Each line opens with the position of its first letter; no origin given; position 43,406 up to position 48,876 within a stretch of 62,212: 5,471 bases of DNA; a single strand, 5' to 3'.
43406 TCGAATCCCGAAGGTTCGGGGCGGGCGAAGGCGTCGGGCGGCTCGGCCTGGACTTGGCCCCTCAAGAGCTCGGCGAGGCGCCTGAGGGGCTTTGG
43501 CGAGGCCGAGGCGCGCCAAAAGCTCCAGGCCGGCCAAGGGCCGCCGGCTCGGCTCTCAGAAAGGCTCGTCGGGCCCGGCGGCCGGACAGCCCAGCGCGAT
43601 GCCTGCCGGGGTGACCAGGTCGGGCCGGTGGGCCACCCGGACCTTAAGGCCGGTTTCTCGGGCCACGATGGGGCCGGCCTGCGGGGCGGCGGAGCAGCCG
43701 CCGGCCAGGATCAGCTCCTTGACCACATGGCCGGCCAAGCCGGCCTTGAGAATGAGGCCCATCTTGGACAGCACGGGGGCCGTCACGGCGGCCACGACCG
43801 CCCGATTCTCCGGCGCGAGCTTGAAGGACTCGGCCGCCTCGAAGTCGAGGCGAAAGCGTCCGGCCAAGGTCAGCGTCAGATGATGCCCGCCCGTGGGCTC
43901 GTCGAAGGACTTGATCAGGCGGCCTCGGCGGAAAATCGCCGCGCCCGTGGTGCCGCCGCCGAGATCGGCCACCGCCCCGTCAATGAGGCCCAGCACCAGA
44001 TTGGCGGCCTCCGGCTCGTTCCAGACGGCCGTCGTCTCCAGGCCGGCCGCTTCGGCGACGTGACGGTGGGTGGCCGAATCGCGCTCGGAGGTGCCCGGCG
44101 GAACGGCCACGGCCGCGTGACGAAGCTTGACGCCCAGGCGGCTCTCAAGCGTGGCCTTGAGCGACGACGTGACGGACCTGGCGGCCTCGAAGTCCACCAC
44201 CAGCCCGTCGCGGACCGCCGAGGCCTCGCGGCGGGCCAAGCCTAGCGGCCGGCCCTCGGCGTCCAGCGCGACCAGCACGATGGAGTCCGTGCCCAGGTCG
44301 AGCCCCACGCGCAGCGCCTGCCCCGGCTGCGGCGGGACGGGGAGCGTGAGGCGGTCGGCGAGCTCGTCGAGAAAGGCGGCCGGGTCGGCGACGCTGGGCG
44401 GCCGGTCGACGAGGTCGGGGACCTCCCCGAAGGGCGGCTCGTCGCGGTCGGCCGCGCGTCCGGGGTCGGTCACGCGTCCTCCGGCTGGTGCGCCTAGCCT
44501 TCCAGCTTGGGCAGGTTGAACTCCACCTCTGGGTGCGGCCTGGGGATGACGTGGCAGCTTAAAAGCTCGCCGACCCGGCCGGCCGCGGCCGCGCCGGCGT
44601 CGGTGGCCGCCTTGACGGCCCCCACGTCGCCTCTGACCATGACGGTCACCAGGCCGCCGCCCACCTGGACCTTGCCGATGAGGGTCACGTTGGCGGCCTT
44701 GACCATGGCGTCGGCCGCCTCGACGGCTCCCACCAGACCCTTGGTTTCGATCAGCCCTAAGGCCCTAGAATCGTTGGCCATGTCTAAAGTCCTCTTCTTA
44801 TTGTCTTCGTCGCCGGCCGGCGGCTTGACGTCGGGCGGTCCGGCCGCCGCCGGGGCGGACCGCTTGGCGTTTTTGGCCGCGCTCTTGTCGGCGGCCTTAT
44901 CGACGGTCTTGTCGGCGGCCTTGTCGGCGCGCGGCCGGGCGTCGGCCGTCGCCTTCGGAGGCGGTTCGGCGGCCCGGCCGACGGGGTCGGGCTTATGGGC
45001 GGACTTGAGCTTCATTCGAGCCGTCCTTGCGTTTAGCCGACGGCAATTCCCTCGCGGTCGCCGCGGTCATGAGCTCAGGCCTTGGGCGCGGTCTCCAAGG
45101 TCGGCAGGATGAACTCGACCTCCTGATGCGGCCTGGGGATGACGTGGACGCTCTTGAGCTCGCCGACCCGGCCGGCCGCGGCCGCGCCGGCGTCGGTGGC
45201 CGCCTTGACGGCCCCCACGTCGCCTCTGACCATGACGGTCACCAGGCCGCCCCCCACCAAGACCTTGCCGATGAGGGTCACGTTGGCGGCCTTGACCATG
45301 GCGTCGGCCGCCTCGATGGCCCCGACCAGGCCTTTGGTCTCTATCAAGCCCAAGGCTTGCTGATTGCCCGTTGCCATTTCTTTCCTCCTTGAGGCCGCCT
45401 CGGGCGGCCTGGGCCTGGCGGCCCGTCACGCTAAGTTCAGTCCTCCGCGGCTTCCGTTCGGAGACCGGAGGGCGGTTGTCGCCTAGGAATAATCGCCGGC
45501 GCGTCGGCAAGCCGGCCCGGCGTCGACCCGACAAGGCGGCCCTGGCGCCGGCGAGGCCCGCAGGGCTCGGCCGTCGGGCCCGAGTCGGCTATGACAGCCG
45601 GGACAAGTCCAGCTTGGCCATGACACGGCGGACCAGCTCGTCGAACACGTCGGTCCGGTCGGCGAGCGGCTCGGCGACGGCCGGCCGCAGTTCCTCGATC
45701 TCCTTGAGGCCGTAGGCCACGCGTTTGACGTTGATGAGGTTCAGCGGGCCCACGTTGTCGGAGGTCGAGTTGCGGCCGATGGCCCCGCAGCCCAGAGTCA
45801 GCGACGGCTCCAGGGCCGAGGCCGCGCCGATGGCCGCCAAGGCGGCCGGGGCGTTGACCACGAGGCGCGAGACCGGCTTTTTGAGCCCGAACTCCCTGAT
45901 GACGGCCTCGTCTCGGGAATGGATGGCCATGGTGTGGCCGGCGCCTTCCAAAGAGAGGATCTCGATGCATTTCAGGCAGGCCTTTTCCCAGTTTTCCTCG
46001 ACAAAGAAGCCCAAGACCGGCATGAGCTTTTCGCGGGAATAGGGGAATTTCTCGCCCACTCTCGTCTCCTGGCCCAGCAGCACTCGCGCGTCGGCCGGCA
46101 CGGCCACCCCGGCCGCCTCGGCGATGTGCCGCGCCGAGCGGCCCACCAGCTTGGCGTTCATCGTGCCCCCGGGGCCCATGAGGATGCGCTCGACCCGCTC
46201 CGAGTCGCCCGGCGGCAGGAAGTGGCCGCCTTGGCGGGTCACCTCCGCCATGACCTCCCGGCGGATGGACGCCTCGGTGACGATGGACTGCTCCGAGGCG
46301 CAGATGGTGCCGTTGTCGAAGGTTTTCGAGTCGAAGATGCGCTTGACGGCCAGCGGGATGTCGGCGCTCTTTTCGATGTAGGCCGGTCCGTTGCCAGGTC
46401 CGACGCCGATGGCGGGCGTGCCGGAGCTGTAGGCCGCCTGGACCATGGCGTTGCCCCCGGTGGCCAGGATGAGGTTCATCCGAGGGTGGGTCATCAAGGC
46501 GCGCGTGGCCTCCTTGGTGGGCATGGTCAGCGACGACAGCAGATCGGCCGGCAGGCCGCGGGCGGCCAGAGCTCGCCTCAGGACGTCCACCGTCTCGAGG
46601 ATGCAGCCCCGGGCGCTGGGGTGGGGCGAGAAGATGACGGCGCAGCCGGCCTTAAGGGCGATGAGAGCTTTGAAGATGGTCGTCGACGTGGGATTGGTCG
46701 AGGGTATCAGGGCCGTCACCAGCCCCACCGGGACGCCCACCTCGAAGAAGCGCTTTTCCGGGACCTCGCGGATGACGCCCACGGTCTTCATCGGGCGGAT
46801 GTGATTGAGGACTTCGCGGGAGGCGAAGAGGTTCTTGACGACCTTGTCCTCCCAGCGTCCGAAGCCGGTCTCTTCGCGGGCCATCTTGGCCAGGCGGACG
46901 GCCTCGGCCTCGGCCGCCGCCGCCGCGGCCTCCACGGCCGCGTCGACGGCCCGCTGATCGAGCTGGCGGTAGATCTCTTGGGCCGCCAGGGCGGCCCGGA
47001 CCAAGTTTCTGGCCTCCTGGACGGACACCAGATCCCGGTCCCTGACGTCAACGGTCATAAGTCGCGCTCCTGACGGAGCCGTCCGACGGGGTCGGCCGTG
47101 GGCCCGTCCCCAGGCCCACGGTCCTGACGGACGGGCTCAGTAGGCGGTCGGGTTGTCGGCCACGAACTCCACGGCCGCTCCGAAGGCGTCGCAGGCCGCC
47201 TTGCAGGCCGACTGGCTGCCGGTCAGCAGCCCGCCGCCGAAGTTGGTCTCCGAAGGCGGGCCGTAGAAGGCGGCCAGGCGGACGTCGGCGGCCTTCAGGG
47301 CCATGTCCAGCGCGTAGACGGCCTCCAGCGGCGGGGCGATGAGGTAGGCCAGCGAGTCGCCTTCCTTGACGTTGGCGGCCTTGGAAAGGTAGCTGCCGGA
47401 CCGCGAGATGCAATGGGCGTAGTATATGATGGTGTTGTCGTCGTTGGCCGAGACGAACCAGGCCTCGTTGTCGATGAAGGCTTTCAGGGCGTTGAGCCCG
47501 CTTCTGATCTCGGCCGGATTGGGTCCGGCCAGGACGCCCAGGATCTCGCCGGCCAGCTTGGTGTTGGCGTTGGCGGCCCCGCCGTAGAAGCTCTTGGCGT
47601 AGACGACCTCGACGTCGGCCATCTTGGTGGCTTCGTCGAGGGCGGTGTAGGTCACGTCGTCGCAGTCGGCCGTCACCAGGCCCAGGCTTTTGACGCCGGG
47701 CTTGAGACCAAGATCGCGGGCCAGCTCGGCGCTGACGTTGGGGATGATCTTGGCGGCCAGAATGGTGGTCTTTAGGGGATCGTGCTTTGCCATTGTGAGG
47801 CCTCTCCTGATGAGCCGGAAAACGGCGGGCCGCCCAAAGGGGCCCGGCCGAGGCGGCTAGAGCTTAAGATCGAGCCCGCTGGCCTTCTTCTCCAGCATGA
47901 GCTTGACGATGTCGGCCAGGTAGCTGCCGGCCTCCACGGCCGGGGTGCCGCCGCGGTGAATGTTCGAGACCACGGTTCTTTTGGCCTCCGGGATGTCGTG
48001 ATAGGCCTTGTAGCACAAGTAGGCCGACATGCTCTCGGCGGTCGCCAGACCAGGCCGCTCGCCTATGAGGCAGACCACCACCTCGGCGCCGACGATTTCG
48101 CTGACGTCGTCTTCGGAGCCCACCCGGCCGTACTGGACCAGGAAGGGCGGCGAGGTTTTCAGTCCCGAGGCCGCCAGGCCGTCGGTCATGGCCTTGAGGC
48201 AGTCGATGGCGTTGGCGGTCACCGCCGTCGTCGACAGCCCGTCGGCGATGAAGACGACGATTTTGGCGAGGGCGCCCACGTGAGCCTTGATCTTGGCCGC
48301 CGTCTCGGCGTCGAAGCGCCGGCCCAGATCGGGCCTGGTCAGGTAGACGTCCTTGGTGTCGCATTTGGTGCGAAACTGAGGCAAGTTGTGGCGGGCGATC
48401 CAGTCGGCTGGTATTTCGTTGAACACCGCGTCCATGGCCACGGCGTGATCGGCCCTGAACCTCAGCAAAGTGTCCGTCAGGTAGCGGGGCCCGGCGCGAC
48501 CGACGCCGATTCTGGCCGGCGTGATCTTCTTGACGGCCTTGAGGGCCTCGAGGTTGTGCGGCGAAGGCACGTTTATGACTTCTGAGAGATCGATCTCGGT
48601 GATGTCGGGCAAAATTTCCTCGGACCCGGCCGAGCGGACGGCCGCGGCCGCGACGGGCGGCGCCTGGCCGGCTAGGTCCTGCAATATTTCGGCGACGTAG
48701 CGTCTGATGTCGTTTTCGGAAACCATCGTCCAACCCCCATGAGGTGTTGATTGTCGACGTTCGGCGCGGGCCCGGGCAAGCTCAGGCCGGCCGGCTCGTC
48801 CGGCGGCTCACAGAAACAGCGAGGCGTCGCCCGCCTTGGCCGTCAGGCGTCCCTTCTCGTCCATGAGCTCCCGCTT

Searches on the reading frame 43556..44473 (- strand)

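Call 9: search_protein_families(library=pfam, proteins=[window:43556-44473:-], max_evalue=0.001)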
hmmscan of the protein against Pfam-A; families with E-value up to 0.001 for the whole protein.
window:43556-44473:- (305 aa): 4 families
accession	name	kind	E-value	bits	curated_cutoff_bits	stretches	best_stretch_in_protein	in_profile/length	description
PF11104.14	PilM_2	-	3.1e-09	36.7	27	1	167-282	183-306/340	Type IV pilus assembly protein PilM;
PF00012.26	HSP70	-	6.2e-09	35.1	20.6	1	101-225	117-252/599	Hsp70 protein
PF06723.19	MreB_Mbl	-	1.9e-08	34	27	1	86-200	62-181/327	MreB/Mbl protein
PF14450.12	FtsA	-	1.1e-06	29.5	31.8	1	167-281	1-110/127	Cell division protein FtsA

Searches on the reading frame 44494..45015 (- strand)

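Call 9: search_protein_families(library=pfam, proteins=[window:44494-45015:-], max_evalue=0.001)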
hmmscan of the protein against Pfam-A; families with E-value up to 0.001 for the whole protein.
window:44494-45015:- (173 aa): 1 family
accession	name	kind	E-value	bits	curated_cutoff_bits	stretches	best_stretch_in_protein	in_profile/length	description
PF00936.24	BMC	-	7.1e-28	96.8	24.5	1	85-160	1-75/75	BMC domain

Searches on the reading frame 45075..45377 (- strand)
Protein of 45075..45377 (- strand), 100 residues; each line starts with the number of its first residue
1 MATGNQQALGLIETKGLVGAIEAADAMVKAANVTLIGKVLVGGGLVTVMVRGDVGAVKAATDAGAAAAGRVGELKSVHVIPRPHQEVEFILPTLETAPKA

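Call 9: search_protein_families(library=pfam, proteins=[window:45075-45377:-], max_evalue=0.001)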
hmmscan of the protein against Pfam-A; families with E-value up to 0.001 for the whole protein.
window:45075-45377:- (100 aa): 1 family
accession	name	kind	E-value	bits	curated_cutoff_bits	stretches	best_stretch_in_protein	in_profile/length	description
PF00936.24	BMC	-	2.5e-28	98.3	24.5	1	8-83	1-75/75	BMC domain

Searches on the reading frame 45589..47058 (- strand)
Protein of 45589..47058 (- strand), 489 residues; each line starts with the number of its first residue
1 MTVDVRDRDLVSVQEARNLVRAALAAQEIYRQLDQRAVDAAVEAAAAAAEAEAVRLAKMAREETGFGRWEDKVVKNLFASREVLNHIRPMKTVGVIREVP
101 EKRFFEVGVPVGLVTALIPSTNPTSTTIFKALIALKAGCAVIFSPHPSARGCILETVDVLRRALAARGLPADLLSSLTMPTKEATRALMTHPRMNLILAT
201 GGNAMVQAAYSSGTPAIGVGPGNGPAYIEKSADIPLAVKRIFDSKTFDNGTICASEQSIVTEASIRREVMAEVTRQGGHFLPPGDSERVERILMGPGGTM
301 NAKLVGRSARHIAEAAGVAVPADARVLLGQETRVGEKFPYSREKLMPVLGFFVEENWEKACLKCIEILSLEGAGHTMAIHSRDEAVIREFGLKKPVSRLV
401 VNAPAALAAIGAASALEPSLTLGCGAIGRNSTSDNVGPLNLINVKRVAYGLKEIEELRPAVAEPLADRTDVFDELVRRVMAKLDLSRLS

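Call 9: search_protein_families(library=pfam, proteins=[window:45589-47058:-], max_evalue=0.001)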
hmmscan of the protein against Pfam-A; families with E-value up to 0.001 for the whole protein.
window:45589-47058:- (489 aa): 1 family
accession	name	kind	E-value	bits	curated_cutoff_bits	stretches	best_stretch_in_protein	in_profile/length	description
PF00171.27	Aldedh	-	7.8e-27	94.4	23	1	13-296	28-310/461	Aldehyde dehydrogenase family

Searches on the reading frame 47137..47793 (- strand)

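Call 9: search_protein_families(library=pfam, proteins=[window:47137-47793:-], max_evalue=0.001)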
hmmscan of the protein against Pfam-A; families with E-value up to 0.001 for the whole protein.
window:47137-47793:- (218 aa): 1 family
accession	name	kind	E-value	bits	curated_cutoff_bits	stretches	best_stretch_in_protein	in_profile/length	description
PF00936.24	BMC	-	4.7e-14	52.6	24.5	2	36-107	1-61/75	BMC domain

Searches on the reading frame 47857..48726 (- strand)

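Call 9: search_protein_families(library=pfam, proteins=[window:47857-48726:-], max_evalue=0.001)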
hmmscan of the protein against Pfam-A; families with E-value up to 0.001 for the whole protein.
window:47857-48726:- (289 aa): 1 family
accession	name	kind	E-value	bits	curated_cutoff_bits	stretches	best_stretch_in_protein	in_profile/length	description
PF05985.16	EutC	-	3.7e-79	265.8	25.8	1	61-288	3-235/235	Ethanolamine ammonia-lyase light chain (EutC)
